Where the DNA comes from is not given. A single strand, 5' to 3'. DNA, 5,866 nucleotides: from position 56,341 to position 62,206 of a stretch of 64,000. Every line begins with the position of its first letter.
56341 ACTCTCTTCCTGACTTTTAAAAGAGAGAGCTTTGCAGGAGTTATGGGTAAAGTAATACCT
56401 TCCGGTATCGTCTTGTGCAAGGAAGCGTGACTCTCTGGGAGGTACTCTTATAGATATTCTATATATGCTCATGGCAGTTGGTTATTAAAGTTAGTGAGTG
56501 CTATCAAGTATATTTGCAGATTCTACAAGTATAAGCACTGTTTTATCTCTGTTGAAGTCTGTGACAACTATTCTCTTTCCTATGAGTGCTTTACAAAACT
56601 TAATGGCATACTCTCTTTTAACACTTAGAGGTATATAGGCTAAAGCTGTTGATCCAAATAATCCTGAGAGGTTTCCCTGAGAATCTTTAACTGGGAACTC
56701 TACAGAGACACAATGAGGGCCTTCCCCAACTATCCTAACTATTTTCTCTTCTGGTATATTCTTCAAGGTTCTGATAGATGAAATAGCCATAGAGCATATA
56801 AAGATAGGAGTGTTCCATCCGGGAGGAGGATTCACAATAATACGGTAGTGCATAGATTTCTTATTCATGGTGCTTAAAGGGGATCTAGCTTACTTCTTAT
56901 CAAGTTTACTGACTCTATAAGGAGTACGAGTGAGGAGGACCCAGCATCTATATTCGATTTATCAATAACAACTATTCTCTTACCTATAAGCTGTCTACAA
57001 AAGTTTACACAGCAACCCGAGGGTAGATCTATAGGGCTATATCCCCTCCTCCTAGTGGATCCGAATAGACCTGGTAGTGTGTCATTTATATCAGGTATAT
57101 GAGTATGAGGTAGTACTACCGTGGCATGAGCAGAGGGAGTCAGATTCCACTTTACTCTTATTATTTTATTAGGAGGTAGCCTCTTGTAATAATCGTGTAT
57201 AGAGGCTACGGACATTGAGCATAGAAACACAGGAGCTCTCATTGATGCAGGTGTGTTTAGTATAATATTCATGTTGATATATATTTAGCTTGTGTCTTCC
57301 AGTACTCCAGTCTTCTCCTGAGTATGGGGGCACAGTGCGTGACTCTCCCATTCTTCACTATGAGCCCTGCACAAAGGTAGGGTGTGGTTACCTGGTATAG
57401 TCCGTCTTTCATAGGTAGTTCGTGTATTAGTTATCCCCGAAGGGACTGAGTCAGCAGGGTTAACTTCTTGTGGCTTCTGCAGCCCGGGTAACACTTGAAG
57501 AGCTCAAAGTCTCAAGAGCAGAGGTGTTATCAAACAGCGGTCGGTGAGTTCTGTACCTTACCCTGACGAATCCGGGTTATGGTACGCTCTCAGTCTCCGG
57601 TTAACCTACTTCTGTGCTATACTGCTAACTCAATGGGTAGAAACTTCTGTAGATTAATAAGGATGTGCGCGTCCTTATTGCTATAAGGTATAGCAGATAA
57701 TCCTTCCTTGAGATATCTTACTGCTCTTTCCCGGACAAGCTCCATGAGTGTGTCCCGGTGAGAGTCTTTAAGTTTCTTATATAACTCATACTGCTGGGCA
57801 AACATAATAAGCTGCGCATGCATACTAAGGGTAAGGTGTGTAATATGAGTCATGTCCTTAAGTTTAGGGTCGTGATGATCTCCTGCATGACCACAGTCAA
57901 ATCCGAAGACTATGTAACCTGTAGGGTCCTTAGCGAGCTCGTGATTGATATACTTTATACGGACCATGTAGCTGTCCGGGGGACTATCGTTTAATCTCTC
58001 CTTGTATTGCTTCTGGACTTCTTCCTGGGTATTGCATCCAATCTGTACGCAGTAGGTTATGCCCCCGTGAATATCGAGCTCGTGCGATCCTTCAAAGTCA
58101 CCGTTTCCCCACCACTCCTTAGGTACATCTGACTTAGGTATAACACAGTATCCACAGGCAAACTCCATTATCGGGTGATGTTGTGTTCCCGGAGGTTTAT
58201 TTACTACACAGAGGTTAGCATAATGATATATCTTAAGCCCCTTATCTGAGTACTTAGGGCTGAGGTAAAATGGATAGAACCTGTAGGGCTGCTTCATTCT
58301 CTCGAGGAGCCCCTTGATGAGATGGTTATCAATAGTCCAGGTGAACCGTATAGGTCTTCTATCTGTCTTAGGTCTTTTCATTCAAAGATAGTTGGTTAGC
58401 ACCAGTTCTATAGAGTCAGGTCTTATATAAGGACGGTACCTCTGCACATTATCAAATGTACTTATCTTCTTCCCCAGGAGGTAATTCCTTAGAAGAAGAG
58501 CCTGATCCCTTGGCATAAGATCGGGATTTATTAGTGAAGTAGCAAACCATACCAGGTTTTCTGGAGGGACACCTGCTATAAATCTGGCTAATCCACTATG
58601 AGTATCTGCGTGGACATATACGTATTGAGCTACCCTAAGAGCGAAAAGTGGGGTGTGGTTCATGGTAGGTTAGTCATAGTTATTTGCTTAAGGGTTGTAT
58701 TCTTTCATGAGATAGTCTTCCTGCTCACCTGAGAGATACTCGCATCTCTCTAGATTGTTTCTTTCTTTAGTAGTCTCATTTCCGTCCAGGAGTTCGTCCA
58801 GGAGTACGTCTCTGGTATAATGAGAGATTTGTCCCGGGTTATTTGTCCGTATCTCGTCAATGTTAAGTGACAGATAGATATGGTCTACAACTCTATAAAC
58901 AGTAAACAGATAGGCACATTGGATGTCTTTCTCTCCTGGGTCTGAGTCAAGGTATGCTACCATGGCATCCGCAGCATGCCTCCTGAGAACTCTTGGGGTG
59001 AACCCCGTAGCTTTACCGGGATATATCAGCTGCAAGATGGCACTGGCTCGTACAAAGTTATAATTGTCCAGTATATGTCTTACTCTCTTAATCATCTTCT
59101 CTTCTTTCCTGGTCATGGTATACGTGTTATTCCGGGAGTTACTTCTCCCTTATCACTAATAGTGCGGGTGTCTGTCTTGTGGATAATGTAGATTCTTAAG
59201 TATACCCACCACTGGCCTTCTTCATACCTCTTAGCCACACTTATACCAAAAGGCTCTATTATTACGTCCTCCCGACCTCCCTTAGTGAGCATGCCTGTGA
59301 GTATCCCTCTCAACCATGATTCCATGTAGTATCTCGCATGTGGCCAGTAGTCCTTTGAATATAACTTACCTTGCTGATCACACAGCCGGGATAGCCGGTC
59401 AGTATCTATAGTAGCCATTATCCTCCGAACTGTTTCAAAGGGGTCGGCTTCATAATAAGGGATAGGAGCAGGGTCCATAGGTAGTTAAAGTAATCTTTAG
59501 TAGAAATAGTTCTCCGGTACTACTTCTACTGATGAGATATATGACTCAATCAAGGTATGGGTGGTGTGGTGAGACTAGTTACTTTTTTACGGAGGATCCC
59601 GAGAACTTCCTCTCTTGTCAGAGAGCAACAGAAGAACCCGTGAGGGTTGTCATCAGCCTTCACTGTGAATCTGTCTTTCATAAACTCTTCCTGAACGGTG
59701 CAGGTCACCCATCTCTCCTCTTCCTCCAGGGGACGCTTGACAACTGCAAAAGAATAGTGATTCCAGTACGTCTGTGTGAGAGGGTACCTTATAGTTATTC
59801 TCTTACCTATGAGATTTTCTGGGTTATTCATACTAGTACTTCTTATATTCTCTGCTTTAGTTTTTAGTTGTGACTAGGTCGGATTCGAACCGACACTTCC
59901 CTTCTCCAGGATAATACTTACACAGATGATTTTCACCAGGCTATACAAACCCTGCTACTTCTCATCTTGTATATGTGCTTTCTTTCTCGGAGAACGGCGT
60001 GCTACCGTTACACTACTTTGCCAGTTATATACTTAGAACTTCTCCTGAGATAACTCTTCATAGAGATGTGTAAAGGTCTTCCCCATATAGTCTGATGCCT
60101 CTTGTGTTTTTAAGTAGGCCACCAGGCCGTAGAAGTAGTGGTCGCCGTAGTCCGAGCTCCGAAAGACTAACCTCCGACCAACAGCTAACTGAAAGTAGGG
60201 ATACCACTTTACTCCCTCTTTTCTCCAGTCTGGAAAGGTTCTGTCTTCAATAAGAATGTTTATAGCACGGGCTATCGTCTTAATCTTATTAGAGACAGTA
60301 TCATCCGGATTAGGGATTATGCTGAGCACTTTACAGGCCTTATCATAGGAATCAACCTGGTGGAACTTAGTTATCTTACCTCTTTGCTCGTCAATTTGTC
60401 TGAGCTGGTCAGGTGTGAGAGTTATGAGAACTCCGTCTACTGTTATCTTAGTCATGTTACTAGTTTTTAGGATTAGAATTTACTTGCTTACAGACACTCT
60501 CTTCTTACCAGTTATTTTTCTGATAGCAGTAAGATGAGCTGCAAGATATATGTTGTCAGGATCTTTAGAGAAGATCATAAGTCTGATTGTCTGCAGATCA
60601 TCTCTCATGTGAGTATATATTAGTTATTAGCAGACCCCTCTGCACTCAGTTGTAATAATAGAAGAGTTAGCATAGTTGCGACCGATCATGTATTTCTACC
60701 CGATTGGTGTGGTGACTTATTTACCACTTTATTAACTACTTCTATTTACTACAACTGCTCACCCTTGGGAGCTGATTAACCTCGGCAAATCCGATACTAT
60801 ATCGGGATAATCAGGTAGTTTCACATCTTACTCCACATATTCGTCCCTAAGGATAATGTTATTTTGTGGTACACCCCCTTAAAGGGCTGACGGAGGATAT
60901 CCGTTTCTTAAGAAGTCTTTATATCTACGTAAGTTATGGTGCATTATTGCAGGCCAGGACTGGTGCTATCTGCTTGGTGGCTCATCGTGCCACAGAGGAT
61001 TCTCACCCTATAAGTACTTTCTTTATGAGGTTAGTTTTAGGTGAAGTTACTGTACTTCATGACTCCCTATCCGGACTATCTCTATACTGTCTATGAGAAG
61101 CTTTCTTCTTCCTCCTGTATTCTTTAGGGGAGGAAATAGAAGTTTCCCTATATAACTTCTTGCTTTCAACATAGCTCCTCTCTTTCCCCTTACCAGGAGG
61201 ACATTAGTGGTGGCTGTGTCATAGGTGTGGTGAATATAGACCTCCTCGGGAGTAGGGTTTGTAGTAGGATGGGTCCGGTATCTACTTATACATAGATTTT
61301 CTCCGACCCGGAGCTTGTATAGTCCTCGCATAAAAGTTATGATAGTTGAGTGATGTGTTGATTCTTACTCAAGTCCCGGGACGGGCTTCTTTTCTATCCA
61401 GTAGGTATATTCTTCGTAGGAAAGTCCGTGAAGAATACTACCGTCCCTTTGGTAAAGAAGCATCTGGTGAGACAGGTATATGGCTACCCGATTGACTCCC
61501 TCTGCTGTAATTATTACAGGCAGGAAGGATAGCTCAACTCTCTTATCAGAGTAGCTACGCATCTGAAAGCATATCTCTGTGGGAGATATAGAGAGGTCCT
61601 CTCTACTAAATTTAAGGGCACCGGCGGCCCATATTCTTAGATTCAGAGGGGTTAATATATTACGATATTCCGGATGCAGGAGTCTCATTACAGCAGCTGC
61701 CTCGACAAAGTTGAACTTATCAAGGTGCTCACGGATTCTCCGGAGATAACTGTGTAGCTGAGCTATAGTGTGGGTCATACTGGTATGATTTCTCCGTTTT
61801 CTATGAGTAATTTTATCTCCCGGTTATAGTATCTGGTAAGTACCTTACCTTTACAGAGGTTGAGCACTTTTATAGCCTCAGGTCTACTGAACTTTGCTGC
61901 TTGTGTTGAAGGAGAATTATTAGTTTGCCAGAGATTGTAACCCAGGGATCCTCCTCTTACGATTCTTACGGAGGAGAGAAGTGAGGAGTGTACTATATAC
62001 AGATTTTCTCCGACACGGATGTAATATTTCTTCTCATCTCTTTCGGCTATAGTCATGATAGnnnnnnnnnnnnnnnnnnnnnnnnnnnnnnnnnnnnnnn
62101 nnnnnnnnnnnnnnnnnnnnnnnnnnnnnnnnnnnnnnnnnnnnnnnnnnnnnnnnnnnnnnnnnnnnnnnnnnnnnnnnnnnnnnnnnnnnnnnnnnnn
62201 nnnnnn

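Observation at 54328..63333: Modular, repeated cassettes of two novel paralog families ('YxRVG...ESIEIV' x11 and 'YNF' x3) dominating 9 kb of the early region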

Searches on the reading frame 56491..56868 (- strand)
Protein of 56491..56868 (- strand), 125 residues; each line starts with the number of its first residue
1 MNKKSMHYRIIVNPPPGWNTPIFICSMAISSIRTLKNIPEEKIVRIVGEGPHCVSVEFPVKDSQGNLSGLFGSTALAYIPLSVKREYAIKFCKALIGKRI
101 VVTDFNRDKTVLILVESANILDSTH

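Call 7: search_protein_families(library=pfam, max_evalue=1, proteins=[window:56491-56868:-])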
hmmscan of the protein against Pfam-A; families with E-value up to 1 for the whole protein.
window:56491-56868:- (125 aa): 0 families

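Call 8: search_protein_families(library=phrogs, max_evalue=1, proteins=[window:56491-56868:-])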
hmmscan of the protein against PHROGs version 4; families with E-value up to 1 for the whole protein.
window:56491-56868:- (125 aa): 1 family
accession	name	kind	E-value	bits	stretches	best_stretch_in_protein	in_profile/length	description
phrog_20419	-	unknown function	0.39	11.2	1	83-117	94-127/236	-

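Call 76: find_homologous_proteins(query=A3, max_evalue=0.01)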
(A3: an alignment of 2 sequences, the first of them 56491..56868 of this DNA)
Query A3 (2 sequences) (125 aa, profile of the alignment): 2 proteins with E <= 0.01 among 65 candidates.
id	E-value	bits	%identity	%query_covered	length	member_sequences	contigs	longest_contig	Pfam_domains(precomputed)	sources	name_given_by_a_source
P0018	3.0e-71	256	36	91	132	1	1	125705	-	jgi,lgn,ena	-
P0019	1.9e-58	214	100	96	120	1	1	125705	-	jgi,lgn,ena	-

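Call 88: search_protein_families(library=padloc, max_evalue=0.01, proteins=[window:56491-56868:-])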
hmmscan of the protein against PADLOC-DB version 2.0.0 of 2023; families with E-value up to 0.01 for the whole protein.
window:56491-56868:- (125 aa): 0 families

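Call 89: search_protein_families(library=ncbifam, max_evalue=0.01, proteins=[window:56491-56868:-])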
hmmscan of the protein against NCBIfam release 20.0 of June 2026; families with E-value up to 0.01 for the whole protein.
window:56491-56868:- (125 aa): 0 families

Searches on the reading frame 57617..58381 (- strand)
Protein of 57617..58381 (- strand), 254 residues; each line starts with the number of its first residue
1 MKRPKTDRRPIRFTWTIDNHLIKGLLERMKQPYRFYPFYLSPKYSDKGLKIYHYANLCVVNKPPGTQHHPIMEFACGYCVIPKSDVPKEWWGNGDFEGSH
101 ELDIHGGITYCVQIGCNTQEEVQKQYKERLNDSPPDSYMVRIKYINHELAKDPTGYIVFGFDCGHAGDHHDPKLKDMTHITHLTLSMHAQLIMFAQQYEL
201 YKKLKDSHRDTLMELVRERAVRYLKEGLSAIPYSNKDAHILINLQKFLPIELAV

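Call 9: search_protein_families(library=phrogs, max_evalue=0.001, proteins=[window:57617-58381:-])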
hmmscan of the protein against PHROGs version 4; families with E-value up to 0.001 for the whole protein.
window:57617-58381:- (254 aa): 1 family
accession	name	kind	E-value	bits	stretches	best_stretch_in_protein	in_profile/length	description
phrog_2164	-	unknown function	3.7e-08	34.4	1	58-172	33-98/135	-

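Call 10: search_protein_families(library=pfam, max_evalue=0.01, proteins=[window:57617-58381:-])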
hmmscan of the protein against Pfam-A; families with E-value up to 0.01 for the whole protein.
window:57617-58381:- (254 aa): 0 families

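Call 31: find_related_loci(query=window:57617-58381:-, collection=viral_contigs, flank=10000)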
Query window:57617-58381:- (254 aa) in viral_contigs; peptide patterns used: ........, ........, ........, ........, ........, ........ (x = any residue, [..] = any of these).
5 stretches matched a pattern; 2 encode a relative of the query (tblastn E <= 1e-3); 2 distinct loci.
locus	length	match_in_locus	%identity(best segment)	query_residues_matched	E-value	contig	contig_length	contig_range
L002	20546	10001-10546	37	31-202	1e-34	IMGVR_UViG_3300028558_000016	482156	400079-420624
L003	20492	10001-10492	31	76-231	2e-25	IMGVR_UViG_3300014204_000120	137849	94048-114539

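Call 51: find_related_loci(query=window:57617-58381:-, collection=metagenome_contigs, flank=10000)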
Query window:57617-58381:- (254 aa) in metagenome_contigs; peptide patterns used: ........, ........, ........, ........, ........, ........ (x = any residue, [..] = any of these).
38 stretches matched a pattern; 6 encode a relative of the query (tblastn E <= 1e-3); 6 distinct loci.
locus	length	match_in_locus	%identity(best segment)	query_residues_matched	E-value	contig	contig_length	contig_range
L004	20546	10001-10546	37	31-202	2e-34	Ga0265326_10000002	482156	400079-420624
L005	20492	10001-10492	31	76-231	2e-25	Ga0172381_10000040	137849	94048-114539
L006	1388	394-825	27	33-220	7e-20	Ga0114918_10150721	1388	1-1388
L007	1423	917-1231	29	77-220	2e-19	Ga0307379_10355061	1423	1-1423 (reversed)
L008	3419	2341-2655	29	77-220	3e-19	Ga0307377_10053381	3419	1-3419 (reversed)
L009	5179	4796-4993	32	64-128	2e-4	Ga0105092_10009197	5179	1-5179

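Call 88: search_protein_families(library=padloc, max_evalue=0.01, proteins=[window:57617-58381:-])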
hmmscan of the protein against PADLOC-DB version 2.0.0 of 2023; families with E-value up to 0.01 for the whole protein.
window:57617-58381:- (254 aa): 0 families

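Call 89: search_protein_families(library=ncbifam, max_evalue=0.01, proteins=[window:57617-58381:-])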
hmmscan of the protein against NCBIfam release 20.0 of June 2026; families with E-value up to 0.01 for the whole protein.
window:57617-58381:- (254 aa): 0 families

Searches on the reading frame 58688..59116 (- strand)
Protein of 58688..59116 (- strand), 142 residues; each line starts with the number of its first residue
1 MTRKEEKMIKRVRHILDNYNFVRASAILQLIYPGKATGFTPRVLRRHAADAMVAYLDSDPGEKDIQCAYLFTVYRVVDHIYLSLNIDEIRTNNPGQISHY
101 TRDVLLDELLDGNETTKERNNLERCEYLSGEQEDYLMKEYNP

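Call 7: search_protein_families(library=pfam, max_evalue=1, proteins=[window:58688-59116:-])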
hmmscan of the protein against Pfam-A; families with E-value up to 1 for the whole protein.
window:58688-59116:- (142 aa): 0 families

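Call 8: search_protein_families(library=phrogs, max_evalue=1, proteins=[window:58688-59116:-])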
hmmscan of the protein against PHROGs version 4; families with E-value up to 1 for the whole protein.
window:58688-59116:- (142 aa): 1 family
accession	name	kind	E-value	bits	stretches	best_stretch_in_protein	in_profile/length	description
phrog_7563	-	unknown function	0.3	13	1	85-106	2-23/67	-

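Call 38: find_homologous_proteins(query=A2, max_evalue=0.01)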
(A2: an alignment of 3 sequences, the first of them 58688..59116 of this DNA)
Query A2 (3 sequences) (142 aa, profile of the alignment): 3 proteins with E <= 0.01 among 472 candidates.
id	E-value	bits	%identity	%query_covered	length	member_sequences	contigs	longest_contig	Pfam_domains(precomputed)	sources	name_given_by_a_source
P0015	4.0e-58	213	41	31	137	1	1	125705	-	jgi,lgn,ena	-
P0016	5.5e-49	184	100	100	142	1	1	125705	-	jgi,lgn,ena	-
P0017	3.1e-20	91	42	24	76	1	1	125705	-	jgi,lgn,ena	-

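Call 49: search_solved_structures(query=A2, max_evalue=10)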
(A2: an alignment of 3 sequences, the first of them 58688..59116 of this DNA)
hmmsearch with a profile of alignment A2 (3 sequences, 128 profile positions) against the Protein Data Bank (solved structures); distinct sequences matched with E-value up to 10: 1.
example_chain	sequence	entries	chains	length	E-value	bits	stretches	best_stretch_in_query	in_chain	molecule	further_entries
7uek_A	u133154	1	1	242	0.0082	19.8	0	51-115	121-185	OT3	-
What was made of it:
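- On Helix-turn-helix regulators (Aca-like), as proposed for YNF: There is no Pfam hit (call 7) and no PDB sequence hit of note (call 49).
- Closest known: acr-aca operons of bacterial phages. Different: YNF matches no HTH Pfam family (calls 7, 49).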

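Call 57: predict_structure(alignment_id=A2)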
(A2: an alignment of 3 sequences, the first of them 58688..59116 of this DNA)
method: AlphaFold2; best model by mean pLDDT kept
length: 142 residues; sequences in the alignment: 3
mean_pLDDT: 51.3   pTM: 0.44
mean pLDDT of the five models: 51.3, 49.2, 48.7, 48.2, 45.7
residues with pLDDT >= 90: 0; 70-90: 30; 50-70: 30; < 50: 82
segments of 3 or more residues with pLDDT < 50: 62-142
pLDDT, mean of each block of 10 residues (from residue 1): 64 72 73 69 75 61 43 40 31 31 43 41 37 39 36
secondary structure, 60 per line:
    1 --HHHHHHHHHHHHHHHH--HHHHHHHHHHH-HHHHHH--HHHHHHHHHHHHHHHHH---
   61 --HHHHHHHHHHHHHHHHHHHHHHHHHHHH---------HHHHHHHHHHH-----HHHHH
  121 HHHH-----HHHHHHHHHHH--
elements in order: H3-18 H21-31 H33-38 H41-57 H63-90 H100-110 H116-124 H130-140
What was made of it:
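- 58688..59116 (-): YNF copy 2 (142 aa). AF2 models N-terminal helices at pLDDT 61-75 (call 57).
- On Helix-turn-helix regulators (Aca-like), as proposed for YNF: AF2 from three sequences models four helices in residues 3-57 at pLDDT 61-75, with the rest below 50 (call 57).
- Closest known: acr-aca operons of bacterial phages. Different: An HTH in YNF is not established (call 57).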

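Call 88: search_protein_families(library=padloc, max_evalue=0.01, proteins=[window:58688-59116:-])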
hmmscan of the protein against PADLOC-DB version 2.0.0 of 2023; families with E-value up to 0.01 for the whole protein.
window:58688-59116:- (142 aa): 0 families

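Call 89: search_protein_families(library=ncbifam, max_evalue=0.01, proteins=[window:58688-59116:-])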
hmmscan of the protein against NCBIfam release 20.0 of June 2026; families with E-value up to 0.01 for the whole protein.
window:58688-59116:- (142 aa): 0 families

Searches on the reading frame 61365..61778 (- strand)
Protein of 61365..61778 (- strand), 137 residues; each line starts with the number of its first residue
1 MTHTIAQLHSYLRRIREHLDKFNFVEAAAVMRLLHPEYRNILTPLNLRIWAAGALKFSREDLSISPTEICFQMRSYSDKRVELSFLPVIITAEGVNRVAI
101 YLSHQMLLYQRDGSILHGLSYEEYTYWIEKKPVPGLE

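Call 7: search_protein_families(library=pfam, max_evalue=1, proteins=[window:61365-61778:-])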
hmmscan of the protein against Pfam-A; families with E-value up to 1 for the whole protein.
window:61365-61778:- (137 aa): 1 family
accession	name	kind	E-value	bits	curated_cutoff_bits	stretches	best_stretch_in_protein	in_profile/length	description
PF19502.5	DUF6036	-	0.19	12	23.6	1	12-65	49-102/164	Nucleotidyltransferase of unknown function (DUF6036)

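Call 8: search_protein_families(library=phrogs, max_evalue=1, proteins=[window:61365-61778:-])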
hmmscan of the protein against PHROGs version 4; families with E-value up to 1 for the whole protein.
window:61365-61778:- (137 aa): 1 family
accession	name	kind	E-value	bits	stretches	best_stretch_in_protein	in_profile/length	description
phrog_15836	-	unknown function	0.047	14.4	1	16-55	2-41/47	-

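Call 88: search_protein_families(library=padloc, max_evalue=0.01, proteins=[window:61365-61778:-])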
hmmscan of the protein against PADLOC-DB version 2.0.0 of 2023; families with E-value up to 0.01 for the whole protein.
window:61365-61778:- (137 aa): 0 families

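Call 89: search_protein_families(library=ncbifam, max_evalue=0.01, proteins=[window:61365-61778:-])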
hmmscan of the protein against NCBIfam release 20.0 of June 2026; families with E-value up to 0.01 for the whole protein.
window:61365-61778:- (137 aa): 0 families

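Call 91: find_related_loci(query=window:61365-61778:-, collection=viral_contigs, flank=5000)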
Query window:61365-61778:- (137 aa) in viral_contigs; peptide patterns used: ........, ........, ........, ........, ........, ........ (x = any residue, [..] = any of these).
4 stretches matched a pattern, but none encodes a relative of the query by tblastn (E <= 1e-3).

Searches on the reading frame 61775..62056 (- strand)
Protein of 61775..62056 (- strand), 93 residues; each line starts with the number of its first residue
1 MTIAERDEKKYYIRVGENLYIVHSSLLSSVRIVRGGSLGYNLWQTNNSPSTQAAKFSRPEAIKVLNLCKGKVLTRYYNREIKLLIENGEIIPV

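Call 7: search_protein_families(library=pfam, max_evalue=1, proteins=[window:61775-62056:-])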
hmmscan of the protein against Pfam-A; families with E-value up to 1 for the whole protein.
window:61775-62056:- (93 aa): 1 family
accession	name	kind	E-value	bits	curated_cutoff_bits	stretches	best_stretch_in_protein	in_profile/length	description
PF09569.16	RE_ScaI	-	0.14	12.3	25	1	4-58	128-181/192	ScaI restriction endonuclease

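Call 8: search_protein_families(library=phrogs, max_evalue=1, proteins=[window:61775-62056:-])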
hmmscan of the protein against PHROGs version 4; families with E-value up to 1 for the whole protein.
window:61775-62056:- (93 aa): 1 family
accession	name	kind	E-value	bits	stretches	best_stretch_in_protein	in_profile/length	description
phrog_25813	-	unknown function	0.29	11.9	1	10-50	20-59/195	-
